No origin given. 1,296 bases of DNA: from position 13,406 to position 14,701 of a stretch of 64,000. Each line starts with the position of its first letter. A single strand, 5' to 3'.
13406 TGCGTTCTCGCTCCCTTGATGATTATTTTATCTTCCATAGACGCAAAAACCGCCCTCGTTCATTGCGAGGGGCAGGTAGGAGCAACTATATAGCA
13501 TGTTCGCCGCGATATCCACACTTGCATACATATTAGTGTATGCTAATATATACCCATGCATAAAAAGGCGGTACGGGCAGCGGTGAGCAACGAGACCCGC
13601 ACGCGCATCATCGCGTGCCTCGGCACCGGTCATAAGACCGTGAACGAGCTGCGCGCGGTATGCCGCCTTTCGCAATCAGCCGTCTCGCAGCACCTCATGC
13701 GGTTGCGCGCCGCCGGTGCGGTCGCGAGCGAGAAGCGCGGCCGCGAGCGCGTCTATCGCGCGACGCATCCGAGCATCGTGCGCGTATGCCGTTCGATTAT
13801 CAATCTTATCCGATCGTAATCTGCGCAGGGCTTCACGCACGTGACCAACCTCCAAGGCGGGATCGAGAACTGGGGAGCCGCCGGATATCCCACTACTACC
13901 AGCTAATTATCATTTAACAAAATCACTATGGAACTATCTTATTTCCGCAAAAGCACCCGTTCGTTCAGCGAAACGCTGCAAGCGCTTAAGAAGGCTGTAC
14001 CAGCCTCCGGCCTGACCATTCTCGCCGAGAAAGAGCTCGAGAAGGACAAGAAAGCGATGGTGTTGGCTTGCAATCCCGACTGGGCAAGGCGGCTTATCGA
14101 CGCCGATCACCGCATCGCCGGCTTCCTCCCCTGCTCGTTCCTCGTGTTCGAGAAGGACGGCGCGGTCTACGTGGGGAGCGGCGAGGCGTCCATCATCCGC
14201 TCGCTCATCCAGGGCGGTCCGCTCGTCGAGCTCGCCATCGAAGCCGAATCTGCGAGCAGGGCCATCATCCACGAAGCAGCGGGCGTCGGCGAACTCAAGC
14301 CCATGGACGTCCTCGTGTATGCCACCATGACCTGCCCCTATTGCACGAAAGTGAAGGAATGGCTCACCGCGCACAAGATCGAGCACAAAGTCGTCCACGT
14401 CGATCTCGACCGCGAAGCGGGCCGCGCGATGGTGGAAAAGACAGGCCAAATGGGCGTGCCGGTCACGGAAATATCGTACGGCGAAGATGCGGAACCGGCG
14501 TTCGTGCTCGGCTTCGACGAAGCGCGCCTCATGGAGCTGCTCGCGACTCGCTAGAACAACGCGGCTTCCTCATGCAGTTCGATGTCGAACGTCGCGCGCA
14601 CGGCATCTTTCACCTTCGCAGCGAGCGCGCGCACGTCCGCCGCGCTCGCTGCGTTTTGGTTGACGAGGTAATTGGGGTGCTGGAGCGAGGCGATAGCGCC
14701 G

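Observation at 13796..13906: arsR 3' end and the following 87 nt encode a broken rhodanese C-terminal half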

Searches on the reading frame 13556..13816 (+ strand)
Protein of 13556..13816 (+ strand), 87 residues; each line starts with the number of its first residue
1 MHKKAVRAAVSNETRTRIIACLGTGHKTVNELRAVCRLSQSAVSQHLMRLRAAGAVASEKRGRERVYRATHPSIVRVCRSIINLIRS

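Call 4: search_protein_families(library=pfam, proteins=[window:13556-13816:+], max_evalue=10)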
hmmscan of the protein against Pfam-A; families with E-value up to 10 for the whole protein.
seq(87 aa): 23 families
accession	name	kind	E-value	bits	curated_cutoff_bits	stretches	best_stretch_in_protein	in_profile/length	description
PF01022.26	HTH_5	-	1.4e-08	34.9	22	1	12-56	1-45/47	Bacterial regulatory protein, arsR family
PF12840.13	HTH_20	-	3.7e-07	30.5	27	1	11-58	2-50/51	Helix-turn-helix domain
PF12802.13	MarR_2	-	5.7e-05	23.6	27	1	23-62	15-59/61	MarR family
PF01978.25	TrmB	-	0.0005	20.3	25.6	1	23-72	19-67/68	Sugar-specific transcriptional regulator TrmB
PF13518.12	HTH_28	-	0.0011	19.4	25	1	15-57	2-43/52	Helix-turn-helix domain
PF24034.1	DUF7343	-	0.0011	19.2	27.6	1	25-66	17-58/62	Domain of unknown function (DUF7343)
PF13412.12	HTH_24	-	0.0013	18.7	21.9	1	12-54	2-45/48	Winged helix-turn-helix DNA-binding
PF03965.22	Penicillinase_R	-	0.002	18.9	22.6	1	29-71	24-66/115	Penicillinase repressor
PF24033.1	DUF7342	-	0.0038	17.7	31.6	1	11-70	2-61/150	Family of unknown function (DUF7342)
PF13601.12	HTH_34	-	0.0046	17.5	27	1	17-66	4-54/80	Winged helix DNA-binding domain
PF09079.17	Cdc6_C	-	0.0088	16.4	25.1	1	19-68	31-79/96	CDC6, C terminal winged helix domain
PF13463.12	HTH_27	-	0.014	16.1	22.2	1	18-70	8-65/68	Winged helix DNA-binding domain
PF24037.1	DUF7346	-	0.016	15.7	28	1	6-71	64-129/139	Family of unknown function (DUF7346)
PF24266.1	HTH_HVO_0163_N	-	0.023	15.2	31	1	13-68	2-58/70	HVO_0163, N-terminal HTH domain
PF25213.1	HVO_A0261_N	-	0.023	15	35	1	6-71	4-65/86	HVO_A0261 N-terminal domain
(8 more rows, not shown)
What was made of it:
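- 13556..13819 (+): Complete arsR-family repressor gene (87 aa, stop TAA 13817-13819). Pfam HTH_5 E 1.4e-8 (call 4).
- On ArsR/SmtB family repressor (the upstream gene): Pfam HTH_5 34.9 bits (call 4).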

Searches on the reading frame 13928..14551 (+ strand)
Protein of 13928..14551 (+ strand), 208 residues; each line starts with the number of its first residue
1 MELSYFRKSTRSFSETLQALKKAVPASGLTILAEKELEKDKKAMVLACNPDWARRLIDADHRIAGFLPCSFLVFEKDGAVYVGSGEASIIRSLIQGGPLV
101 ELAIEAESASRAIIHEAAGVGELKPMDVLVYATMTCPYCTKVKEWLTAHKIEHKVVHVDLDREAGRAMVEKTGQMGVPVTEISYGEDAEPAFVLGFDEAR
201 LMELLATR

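Call 4: search_protein_families(library=pfam, proteins=[window:13928-14551:+], max_evalue=10)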
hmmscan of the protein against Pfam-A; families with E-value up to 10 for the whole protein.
seq(208 aa): 8 families
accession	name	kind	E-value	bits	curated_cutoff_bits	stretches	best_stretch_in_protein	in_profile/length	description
PF00462.30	Glutaredoxin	-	5.4e-13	49.4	22.9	1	128-180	1-53/60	Glutaredoxin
PF03625.19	DUF302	-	4e-10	39.9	23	1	43-83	19-59/63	Domain of unknown function DUF302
PF13417.12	GST_N_3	-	9.6e-06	26.3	22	1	131-179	2-49/75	Glutathione S-transferase, N-terminal domain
PF13409.12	GST_N_2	-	0.043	14.9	25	1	135-179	1-48/70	Glutathione S-transferase, N-terminal domain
PF05768.20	Glrx-like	-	0.097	13.5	26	1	128-164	2-40/77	Glutaredoxin-like domain (DUF836)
PF04134.17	DCC1-like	-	0.13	13.9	27.8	1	135-173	6-44/113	DCC1-like thiol-disulfide oxidoreductase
PF13462.12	Thioredoxin_4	-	0.19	12.3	23.2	1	126-154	15-41/165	Thioredoxin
PF13192.12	Thioredoxin_3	-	0.24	11.9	24.8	1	126-180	1-53/76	Thioredoxin domain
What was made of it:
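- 13928..14554 (+): DUF302-glutaredoxin fusion gene (208 aa), the conserved downstream partner of arsR. Pfam DUF302 E 4e-10 and Glutaredoxin E 5.4e-13 (call 4).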

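Call 23: find_related_loci(query=A3, collection=genome_contigs, flank=3000)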
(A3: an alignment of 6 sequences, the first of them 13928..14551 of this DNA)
Query A3 (208 aa) in genome_contigs; peptide patterns used: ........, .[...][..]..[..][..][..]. (x = any residue, [..] = any of these).
28 stretches matched a pattern; 2 encode a relative of the query (tblastn E <= 1e-3); 2 distinct loci.
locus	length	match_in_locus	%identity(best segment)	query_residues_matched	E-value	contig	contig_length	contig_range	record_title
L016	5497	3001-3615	61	1-205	2e-87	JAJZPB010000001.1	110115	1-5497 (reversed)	MAG: bacterium isolate SKS1.bin108 NODE_243_length_110115_cov_3.983171, whole genome shotgun sequence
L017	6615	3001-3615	60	1-205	2e-86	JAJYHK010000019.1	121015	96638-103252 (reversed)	MAG: bacterium isolate DBS1-3.bin59 NODE_171_length_121015_cov_3.05259, whole genome shotgun sequence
